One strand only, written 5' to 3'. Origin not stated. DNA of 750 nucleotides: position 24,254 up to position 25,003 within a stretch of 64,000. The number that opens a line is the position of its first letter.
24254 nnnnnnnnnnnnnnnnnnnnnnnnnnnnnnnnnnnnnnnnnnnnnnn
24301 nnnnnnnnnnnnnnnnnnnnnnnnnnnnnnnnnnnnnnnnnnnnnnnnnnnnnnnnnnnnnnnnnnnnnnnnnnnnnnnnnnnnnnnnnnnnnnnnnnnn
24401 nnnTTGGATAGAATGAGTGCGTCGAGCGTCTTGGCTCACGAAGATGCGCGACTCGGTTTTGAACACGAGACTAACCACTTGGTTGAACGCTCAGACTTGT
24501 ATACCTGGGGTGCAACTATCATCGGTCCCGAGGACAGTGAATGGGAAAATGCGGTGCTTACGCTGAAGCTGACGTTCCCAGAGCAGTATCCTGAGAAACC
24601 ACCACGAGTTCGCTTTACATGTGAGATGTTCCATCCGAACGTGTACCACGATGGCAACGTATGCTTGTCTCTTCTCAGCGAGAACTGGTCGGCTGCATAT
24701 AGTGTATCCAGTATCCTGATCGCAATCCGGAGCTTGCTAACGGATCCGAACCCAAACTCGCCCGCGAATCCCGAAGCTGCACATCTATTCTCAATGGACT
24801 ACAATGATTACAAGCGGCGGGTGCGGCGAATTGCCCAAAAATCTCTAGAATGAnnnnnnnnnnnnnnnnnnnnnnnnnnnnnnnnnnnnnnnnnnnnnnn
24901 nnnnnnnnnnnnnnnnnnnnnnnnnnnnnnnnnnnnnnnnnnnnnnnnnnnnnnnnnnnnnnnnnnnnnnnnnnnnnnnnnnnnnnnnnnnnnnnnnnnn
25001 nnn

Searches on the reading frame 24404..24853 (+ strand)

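Call 90: search_protein_families(library=pfam, proteins=[window:24404-24853:+], max_evalue=0.01)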
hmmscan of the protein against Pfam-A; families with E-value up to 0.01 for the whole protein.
window:24404-24853:+ (149 aa): 2 families
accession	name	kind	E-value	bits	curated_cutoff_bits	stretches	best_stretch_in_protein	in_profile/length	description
PF00179.31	UQ_con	-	2.8e-42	144.1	27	1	24-142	19-138/140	Ubiquitin-conjugating enzyme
PF05773.27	RWD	-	0.00022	21.8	22.8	1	42-75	41-74/112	RWD domain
